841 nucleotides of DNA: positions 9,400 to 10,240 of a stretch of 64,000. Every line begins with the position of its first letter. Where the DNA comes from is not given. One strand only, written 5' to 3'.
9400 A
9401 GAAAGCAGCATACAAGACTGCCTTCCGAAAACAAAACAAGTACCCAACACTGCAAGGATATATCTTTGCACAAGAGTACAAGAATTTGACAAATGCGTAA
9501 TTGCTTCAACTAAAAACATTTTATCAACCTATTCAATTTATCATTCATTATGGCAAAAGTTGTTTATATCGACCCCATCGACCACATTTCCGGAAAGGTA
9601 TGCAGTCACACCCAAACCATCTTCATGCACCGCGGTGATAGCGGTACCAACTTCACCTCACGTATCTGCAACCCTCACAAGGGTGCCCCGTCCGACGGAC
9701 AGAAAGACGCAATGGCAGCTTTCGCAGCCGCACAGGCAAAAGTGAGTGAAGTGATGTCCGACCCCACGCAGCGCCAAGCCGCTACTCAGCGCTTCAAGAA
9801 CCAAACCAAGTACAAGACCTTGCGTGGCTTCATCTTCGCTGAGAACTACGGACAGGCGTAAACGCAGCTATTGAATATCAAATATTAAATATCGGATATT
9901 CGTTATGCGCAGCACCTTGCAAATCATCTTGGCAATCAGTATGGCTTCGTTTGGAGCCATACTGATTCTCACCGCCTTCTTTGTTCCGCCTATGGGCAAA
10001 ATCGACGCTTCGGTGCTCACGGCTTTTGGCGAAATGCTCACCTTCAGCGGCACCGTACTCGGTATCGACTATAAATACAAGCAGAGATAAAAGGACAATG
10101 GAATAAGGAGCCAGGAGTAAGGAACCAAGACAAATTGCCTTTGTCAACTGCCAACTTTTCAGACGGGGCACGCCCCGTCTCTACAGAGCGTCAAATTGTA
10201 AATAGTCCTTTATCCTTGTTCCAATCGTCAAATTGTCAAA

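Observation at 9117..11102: Five-gene plus-strand operon resembling a phage lysis cassette embedded in the glycan locus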

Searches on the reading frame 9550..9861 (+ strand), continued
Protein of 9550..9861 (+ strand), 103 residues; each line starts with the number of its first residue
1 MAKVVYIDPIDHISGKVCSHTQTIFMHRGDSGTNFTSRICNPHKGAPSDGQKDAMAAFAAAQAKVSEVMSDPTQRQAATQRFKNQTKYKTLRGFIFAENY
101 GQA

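Call 88: search_solved_structures(query=A3, max_evalue=10, show_alignments=2)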
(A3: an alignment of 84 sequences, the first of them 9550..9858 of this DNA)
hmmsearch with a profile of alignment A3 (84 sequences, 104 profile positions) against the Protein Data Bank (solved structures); distinct sequences matched with E-value up to 10: 9.
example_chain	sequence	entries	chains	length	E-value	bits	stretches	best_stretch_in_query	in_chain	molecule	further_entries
5n4l_A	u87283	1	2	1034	0.34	14.6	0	64-96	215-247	Ceruloplasmin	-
5n0k_A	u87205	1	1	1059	0.37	14.5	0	64-96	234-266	Ceruloplasmin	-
8rjx_A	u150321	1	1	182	0.64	13.7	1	60-101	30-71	Osmotically-inducible protein Y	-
3drw_A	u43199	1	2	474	0.77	13.5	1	22-80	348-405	ADP-specific phosphofructokinase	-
1u2x_A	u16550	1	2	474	0.78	13.5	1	22-80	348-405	ADP-specific phosphofructokinase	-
3ucs_C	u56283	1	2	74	0.79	13.5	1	37-84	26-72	Curved DNA-binding protein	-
2j5w_A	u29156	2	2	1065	1.4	12.6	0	63-96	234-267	CERULOPLASMIN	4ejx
1kcw_A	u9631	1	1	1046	1.8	12.3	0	63-96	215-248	CERULOPLASMIN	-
4enz_A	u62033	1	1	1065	2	12.2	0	63-96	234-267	Ceruloplasmin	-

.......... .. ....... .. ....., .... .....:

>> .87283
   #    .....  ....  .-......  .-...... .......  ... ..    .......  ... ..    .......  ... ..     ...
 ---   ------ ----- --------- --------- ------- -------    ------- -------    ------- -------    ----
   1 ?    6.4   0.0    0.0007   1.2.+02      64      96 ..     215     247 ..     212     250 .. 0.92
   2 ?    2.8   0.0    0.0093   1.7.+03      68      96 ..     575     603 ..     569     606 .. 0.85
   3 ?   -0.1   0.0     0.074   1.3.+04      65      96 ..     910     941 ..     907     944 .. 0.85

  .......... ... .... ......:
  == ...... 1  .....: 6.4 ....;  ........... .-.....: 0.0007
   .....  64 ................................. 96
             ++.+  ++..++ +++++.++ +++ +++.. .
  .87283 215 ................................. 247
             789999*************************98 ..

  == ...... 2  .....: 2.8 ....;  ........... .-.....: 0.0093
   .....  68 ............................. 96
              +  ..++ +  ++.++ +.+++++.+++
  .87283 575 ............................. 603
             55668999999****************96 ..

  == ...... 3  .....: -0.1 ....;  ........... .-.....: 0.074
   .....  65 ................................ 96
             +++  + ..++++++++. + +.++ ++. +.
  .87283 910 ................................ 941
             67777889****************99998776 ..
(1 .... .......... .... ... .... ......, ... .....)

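Call 92: find_homologous_proteins(query=L034:8924-9391:+, max_evalue=1e-10)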
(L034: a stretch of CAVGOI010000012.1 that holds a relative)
Query L034:8924-9391:+ (156 aa): 6206 proteins with E <= 1e-10 among 6288 candidates; the best 120 are listed.
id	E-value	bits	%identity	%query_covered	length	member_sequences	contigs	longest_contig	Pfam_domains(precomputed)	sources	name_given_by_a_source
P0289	1.7e-101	355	100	100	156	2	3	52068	PF01510.31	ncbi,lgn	-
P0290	9.7e-96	336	99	94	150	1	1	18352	PF01510.31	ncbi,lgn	-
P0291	2.1e-87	309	89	88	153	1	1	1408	PF01510.31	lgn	-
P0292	2.4e-63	231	72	88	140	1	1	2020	PF01510.31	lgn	-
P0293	1.9e-61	225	68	88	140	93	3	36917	PF01510.31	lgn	-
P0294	1.0e-58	216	68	88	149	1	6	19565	PF01510.31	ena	-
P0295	3.3e-58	214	68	88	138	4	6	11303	PF01510.31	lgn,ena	-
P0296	1.1e-57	212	67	87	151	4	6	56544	PF01510.31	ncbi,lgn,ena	-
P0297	3.0e-57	211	67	90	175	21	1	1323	PF01510.31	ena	-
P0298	3.9e-57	210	61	89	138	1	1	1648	PF01510.31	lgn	-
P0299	4.1e-57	210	67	90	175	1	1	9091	PF01510.31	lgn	-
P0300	4.2e-57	210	63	90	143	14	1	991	PF01510.31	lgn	-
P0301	1.3e-56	209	68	87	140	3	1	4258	PF01510.31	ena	-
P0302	1.4e-56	209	61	89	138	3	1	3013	PF01510.31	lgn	-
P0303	2.1e-56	208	64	90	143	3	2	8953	PF01510.31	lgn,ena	-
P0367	6.3e-53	197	62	87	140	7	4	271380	PF01510.31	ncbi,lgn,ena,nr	ncbi:MAG: N-acetylmuramoyl-L-alanine amidase [Paludibacteraceae bacterium]|nr:N-acetylmuramoyl-L-ala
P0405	7.8e-52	193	62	88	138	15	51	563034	PF01510.31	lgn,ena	-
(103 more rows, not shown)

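Call 93: find_encoding_contigs(protein=P0405, flank=5000, max_places=5)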
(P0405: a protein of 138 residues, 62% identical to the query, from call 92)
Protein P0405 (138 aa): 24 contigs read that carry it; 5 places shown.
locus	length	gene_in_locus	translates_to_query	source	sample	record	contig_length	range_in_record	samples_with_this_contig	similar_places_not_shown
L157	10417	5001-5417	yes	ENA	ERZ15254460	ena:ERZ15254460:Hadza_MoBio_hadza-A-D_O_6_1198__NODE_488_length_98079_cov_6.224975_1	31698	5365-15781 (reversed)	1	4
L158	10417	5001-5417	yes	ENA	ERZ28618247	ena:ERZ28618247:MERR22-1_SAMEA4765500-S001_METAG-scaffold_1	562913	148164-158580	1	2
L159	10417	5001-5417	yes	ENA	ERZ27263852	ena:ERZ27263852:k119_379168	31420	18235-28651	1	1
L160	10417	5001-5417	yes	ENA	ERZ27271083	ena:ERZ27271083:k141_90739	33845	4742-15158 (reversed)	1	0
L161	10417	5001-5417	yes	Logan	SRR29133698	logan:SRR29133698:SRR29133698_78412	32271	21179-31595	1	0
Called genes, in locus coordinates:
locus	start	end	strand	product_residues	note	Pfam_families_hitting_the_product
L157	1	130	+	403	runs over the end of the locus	PF10758:DUF2586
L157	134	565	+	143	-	-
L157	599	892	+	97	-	-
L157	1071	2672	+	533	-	-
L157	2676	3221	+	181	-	PF19512:DUF6046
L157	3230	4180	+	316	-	-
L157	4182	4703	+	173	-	-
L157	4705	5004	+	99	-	-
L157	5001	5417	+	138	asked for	PF01510:Amidase_2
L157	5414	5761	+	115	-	-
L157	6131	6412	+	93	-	-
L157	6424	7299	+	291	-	-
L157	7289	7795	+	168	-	-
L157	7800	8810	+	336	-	-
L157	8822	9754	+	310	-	-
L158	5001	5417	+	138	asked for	PF01510:Amidase_2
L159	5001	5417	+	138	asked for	PF01510:Amidase_2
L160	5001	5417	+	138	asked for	PF01510:Amidase_2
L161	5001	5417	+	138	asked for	PF01510:Amidase_2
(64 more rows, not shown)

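Call 94: find_encoding_contigs(protein=P0367, flank=5000, max_places=3)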
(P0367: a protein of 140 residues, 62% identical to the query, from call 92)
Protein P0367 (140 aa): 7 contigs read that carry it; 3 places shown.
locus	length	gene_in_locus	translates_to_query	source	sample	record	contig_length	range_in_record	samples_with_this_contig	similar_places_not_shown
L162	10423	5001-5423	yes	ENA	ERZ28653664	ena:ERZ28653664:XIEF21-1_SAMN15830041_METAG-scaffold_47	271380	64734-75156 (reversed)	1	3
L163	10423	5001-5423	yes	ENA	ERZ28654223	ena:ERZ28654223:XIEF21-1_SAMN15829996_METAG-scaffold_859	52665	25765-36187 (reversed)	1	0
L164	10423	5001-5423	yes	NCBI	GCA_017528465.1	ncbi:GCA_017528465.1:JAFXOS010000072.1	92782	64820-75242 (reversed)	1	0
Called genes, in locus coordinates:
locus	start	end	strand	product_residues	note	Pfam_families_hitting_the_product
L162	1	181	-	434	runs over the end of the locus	PF06074:Portal_Mu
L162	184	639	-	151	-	PF07030:Phage_Mu_Gp36 (weak)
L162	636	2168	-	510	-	-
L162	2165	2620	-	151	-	PF10668:Phage_terminase (weak), PF06056:Terminase_5 (weak), PF07037:YfeC-like (weak)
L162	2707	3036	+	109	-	-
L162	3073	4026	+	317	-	-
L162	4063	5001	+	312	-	PF19821:Phage_capsid_2, PF11651:P22_CoatProtein (weak)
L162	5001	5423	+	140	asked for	PF01510:Amidase_2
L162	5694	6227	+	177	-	-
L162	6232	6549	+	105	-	-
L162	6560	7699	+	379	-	PF10758:DUF2586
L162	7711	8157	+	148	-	-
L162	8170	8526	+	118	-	-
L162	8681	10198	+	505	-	-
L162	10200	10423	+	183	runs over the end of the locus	PF19512:DUF6046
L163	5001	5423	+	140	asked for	PF01510:Amidase_2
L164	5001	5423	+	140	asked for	PF01510:Amidase_2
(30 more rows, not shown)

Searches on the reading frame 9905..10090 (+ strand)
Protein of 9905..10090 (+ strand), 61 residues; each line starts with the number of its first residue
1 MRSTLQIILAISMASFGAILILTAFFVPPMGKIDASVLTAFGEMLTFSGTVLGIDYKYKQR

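Call 3: search_protein_families(library=pfam, proteins=[window:9905-10090:+], max_evalue=1)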
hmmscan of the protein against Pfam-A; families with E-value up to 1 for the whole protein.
window:9905-10090:+ (61 aa): 2 families
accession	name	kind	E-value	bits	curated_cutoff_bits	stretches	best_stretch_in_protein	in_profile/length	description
PF20712.2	CyanoTRADDas_TM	-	0.0052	17.3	24.3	1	8-46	11-50/68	Cyanobacterial TRADD-N associated 2-Transmembrane domain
PF17284.7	Spermine_synt_N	-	0.0085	16.4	22.1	0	2-22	25-45/53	Spermidine synthase tetramerisation domain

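Call 4: search_protein_families(library=phrogs, proteins=[window:9905-10090:+], max_evalue=1)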
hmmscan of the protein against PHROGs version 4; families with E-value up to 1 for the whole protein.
window:9905-10090:+ (61 aa): 2 families
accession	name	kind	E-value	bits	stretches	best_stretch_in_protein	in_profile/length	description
phrog_20294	-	unknown function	0.029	15.4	1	8-49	5-46/70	-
phrog_27250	-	unknown function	0.36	12.1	1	9-53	22-66/119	-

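Call 5: search_protein_families(library=ncbifam, proteins=[window:9905-10090:+], max_evalue=1)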
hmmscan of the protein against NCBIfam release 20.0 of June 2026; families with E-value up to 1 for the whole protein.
window:9905-10090:+ (61 aa): 0 families

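Call 56: find_related_loci(query=A5, collection=viral_contigs, flank=6000)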
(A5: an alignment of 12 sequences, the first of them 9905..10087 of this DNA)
Query A5 (61 aa) in viral_contigs; peptide patterns used: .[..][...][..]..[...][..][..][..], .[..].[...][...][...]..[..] (x = any residue, [..] = any of these).
222 stretches matched a pattern; 173 encode a relative of the query (tblastn E <= 1e-3); the best 80 are kept; 80 distinct loci.
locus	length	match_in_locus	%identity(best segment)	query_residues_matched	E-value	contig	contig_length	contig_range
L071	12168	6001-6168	70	4-59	4e-23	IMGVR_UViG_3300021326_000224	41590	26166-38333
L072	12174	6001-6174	55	2-59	1e-18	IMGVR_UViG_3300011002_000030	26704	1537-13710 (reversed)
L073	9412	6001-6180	52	2-61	1e-18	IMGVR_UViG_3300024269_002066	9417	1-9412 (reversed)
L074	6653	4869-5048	52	2-61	2e-18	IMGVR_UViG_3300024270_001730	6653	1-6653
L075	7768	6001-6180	52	2-61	2e-18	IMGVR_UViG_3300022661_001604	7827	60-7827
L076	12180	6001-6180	53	2-61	3e-18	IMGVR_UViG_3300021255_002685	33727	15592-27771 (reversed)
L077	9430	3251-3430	53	2-61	4e-18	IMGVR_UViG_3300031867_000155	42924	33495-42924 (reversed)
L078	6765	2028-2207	52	2-61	6e-18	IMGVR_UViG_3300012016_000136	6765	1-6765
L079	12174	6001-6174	57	4-61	6e-18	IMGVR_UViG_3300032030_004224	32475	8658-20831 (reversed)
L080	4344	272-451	52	2-61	2e-17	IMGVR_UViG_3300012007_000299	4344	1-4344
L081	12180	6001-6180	52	2-61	2e-17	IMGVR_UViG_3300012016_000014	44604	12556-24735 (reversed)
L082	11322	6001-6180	52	2-61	2e-17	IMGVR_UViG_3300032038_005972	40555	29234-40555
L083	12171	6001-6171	53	5-61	3e-17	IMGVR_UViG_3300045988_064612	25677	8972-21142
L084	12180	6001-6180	50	2-61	5e-17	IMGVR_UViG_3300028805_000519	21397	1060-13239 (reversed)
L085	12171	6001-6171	54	5-61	1e-16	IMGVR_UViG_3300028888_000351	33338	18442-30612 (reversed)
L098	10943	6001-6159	53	9-61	1e-15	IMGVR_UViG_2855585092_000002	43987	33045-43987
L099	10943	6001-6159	53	9-61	1e-15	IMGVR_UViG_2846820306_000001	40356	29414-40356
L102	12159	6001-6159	51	9-61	3e-15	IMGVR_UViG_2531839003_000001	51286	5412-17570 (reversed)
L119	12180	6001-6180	47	2-61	6e-14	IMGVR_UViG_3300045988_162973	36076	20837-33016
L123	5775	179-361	48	1-61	8e-14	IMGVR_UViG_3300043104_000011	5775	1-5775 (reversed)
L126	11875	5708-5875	50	2-61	1e-13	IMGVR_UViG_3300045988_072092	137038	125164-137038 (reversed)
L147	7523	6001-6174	45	2-59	1e-12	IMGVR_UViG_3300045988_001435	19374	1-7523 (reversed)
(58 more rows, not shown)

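Call 61: search_protein_families(library=pfam, proteins=[L123:425-1327:+, L084:6933-7349:+, L077:3480-3998:+, L102:6240-6887:+, L075:6633-7124:+, L147:6341-6646:+, L126:7235-7825:+, L119:7077-8153:+, L099:4925-5938:+, L084:1607-5860:+], max_evalue=0.001)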
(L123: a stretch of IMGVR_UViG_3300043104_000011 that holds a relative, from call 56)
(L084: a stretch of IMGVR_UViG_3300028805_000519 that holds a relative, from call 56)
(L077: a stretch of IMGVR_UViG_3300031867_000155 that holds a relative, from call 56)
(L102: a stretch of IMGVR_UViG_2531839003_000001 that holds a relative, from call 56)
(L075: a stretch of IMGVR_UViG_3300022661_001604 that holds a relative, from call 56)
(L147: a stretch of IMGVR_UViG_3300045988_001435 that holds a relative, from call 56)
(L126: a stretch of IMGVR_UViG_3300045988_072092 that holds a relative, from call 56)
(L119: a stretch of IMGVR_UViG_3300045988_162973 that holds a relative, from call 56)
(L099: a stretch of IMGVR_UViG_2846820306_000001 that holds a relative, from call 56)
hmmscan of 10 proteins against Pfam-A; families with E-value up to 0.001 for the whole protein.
L123:425-1327:+ (300 aa): 1 family
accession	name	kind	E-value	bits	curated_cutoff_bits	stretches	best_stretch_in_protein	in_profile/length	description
PF12705.13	PDDEXK_1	-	0.00013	22.4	22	1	149-258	112-191/247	PD-(D/E)XK nuclease superfamily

L084:6933-7349:+ (138 aa): 1 family
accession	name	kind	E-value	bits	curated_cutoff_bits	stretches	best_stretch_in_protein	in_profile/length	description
PF01510.30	Amidase_2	-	1.3e-17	64.8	26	1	2-124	3-129/131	N-acetylmuramoyl-L-alanine amidase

L077:3480-3998:+ (172 aa): 1 family
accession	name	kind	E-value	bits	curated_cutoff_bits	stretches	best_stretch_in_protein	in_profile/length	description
PF20647.2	DUF6808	-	8e-06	26.2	24.4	1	99-171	17-84/86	Domain of unknown function (DUF6808)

L102:6240-6887:+ (215 aa): 1 family
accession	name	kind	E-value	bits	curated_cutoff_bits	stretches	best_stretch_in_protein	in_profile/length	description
PF01520.23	Amidase_3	-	2.1e-19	70.7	27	1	3-209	1-173/174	N-acetylmuramoyl-L-alanine amidase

L075:6633-7124:+ (163 aa): 0 families

L147:6341-6646:+ (101 aa): 1 family
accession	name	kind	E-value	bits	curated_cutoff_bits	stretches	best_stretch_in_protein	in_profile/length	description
PF02050.21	FliJ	-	0.00086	20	28.4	1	3-93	15-104/123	Flagellar FliJ protein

L126:7235-7825:+ (196 aa): 0 families

L119:7077-8153:+ (358 aa): 1 family
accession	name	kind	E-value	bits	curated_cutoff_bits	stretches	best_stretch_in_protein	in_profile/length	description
PF14550.11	Peptidase_S78_2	-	2.4e-21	76.4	24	1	57-178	8-121/126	Putative phage serine protease XkdF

L099:4925-5938:+ (337 aa): 0 families

L084:1607-5860:+ (1417 aa): 0 families

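Call 67: search_protein_families(library=padloc, proteins=[window:9905-10090:+], max_evalue=1)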
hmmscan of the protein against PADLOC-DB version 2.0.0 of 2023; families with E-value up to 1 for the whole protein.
window:9905-10090:+ (61 aa): 0 families

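Call 75: search_protein_families(library=ncbifam, proteins=[L084:6933-7349:+, L102:6240-6887:+, L075:6633-7124:+, L077:3480-3998:+, L071:5965-6216:+, L098:5953-6243:+], max_evalue=0.01)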
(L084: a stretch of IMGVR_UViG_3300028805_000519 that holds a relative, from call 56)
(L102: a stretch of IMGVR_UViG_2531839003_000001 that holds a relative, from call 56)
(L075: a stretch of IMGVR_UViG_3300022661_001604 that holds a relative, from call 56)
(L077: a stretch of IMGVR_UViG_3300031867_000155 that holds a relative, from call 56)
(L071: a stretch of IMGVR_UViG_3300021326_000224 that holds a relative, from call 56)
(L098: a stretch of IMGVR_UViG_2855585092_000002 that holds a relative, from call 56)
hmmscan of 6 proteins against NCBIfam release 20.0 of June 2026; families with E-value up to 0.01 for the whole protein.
L084:6933-7349:+ (138 aa): 0 families

L102:6240-6887:+ (215 aa): 2 families
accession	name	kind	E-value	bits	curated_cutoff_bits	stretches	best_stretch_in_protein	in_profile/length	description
TIGR02883.1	spore_cwlD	equivalog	1.2e-07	32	221.55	1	3-133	3-136/189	N-acetylmuramoyl-L-alanine amidase CwlD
NF007652.1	PRK10319.1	equivalog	8.6e-06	25.2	400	0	3-119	60-166/291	N-acetylmuramoyl-L-alanine amidase AmiA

L075:6633-7124:+ (163 aa): 0 families

L077:3480-3998:+ (172 aa): 0 families

L071:5965-6216:+ (83 aa): 0 families

L098:5953-6243:+ (96 aa): 0 families

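Call 76: search_dna_similar(query=window:9905-10087:+, collection=phages, mode=protein, max_evalue=0.01, max_rows=30)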
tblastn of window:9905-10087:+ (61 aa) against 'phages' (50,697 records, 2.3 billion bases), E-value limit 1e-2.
Records with a match: 57; places in all: 57; records where one place covers at least 80% of the query: 57.
Best place of each record, by identity: <60% 57.
By first word of the organism name: Bacteroides 37; Porphyromonas 18; Bacteriophage 2.
By host as written in the record: Bacteroides thetaiotaomicron VPI-5482 5; Bacteroides fragilis BL19 4; - 2; Porphyromonas gingivalis ATCC 49417 2; Bacteroides thetaiotaomicron BSC401 2; Bacteroides thetaiotaomicron DA566 2; Bacteroides thetaiotaomicron DA528 2; Porphyromonas gingivalis SJD11 1; and 37 more.
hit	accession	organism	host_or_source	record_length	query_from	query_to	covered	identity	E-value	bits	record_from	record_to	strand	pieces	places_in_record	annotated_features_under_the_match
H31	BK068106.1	Porphyromonas phage phage025a_SJD11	Porphyromonas gingivalis SJD11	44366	3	61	97%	47.5%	2e-11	62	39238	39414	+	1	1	hypothetical protein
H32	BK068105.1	Porphyromonas phage phage024a_F0570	Porphyromonas gingivalis F0570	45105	3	61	97%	47.5%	2e-11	62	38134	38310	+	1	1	hypothetical protein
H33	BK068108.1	Porphyromonas phage phage027a_F0568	Porphyromonas gingivalis F0568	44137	9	59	84%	54.9%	2e-11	62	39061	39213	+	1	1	hypothetical protein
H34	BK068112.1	Porphyromonas phage phage031a_D83T3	Porphyromonas gingivalis D83T3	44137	9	59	84%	54.9%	2e-11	62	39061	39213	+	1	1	hypothetical protein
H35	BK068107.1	Porphyromonas phage phage026a_KCOM2802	Porphyromonas gingivalis KCOM 2802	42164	9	61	87%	52.8%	3e-12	64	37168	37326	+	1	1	hypothetical protein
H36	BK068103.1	Porphyromonas phage phage022a_WW2931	Porphyromonas gingivalis WW2931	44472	9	61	87%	52.8%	3e-12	64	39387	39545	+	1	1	hypothetical protein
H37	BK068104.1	Porphyromonas phage phage023a_KCOM2797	Porphyromonas gingivalis KCOM 2797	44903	9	61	87%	52.8%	3e-12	64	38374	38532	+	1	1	hypothetical protein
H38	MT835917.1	Bacteriophage sp.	human fecal samples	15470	2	61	98%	45.0%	3e-7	50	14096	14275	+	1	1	record has no annotation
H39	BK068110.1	Porphyromonas phage phage029a_Kyudai3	Porphyromonas gingivalis Kyudai-3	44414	9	61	87%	50.9%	5e-12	64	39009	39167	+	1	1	hypothetical protein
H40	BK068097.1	Porphyromonas phage phage016a_WW2866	Porphyromonas gingivalis WW2866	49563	9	61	87%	50.9%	8e-12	63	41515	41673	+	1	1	hypothetical protein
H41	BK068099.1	Porphyromonas phage phage018a_AFR5B1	Porphyromonas gingivalis AFR5B1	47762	9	61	87%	50.9%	8e-12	63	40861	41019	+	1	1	hypothetical protein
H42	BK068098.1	Porphyromonas phage phage017a_JCVISC001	Porphyromonas gingivalis JCVI SC001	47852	9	61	87%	50.9%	8e-12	63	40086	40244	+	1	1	hypothetical protein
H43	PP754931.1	Porphyromonas phage phage019b_ATCC49417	Porphyromonas gingivalis ATCC 49417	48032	9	61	87%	50.9%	8e-12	63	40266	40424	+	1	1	hypothetical protein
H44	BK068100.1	Porphyromonas phage phage019a_ATCC49417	Porphyromonas gingivalis ATCC 49417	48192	9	61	87%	50.9%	8e-12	63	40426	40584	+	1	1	hypothetical protein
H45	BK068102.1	Porphyromonas phage phage021a_SJD5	Porphyromonas gingivalis SJD5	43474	9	59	84%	51.0%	5e-11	61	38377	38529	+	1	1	hypothetical protein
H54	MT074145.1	Bacteroides phage SJC01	Bacteroides thetaiotaomicron VPI-5493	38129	2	61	98%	35.0%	2e-3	39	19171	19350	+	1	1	hypothetical protein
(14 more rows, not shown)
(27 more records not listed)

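Call 78: get_annotated_region(hit=H43, flank=3500)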
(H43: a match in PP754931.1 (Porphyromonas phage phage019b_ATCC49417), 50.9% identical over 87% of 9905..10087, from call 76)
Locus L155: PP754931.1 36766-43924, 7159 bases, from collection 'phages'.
description: Porphyromonas phage phage019b_ATCC49417, complete genome.
organism: Porphyromonas phage phage019b_ATCC49417 (NCBI taxid 3144283)
taxonomy: Viruses
host: Porphyromonas gingivalis ATCC 49417; source: human; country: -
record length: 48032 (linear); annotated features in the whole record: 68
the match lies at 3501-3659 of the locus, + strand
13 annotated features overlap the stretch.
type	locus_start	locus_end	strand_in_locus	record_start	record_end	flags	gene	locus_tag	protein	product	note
CDS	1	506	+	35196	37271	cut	-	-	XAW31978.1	hypothetical protein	-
CDS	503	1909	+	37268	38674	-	-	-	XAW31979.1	tail protein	-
CDS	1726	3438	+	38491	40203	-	-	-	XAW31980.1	hypothetical protein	-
CDS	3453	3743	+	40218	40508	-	-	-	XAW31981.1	hypothetical protein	-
CDS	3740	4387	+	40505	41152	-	-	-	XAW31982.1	endolysin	-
CDS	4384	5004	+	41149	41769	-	-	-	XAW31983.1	spanin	-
CDS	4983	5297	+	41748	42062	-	-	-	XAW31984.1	hypothetical protein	-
CDS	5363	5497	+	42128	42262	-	-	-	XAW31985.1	hypothetical protein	-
CDS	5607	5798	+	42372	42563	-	-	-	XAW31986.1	hypothetical protein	-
CDS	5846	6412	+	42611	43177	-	-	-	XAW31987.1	hypothetical protein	-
CDS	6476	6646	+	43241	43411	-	-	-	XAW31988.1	hypothetical protein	-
CDS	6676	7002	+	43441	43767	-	-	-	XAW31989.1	hypothetical protein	-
CDS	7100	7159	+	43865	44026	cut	-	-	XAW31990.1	hypothetical protein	-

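Call 79: get_annotated_region(hit=H54, flank=3000)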
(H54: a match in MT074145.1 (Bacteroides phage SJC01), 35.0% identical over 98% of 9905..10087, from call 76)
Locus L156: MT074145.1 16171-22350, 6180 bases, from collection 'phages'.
description: Bacteroides phage SJC01, complete genome.
organism: Bacteroides phage SJC01 (NCBI taxid 2710504)
taxonomy: Viruses; Duplodnaviria; Heunggongvirae; Uroviricota; Caudoviricetes
host: Bacteroides thetaiotaomicron VPI-5493; source: primary sewage effluent collected as it entered a water treatment facility; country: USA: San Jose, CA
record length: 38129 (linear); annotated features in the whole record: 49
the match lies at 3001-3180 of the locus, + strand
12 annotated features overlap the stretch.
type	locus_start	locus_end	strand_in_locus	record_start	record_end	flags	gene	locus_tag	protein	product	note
CDS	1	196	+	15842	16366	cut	-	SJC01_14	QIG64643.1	hypothetical protein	-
CDS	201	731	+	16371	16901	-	-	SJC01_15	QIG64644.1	hypothetical protein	-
CDS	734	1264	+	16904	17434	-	-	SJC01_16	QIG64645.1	hypothetical protein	-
CDS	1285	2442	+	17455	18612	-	-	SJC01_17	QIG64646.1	hypothetical protein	-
CDS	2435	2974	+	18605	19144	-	-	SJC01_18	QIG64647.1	hypothetical protein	-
CDS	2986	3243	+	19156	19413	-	-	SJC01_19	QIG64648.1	hypothetical protein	-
CDS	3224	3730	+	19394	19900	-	-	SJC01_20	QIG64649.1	hypothetical protein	-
CDS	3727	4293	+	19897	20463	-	-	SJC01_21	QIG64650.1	hypothetical protein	-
CDS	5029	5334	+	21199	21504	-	-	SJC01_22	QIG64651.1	hypothetical protein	-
CDS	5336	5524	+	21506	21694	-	-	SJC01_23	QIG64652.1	hypothetical protein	-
CDS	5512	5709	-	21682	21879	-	-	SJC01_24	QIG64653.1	hypothetical protein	-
CDS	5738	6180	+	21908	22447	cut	-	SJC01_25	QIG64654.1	hypothetical protein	-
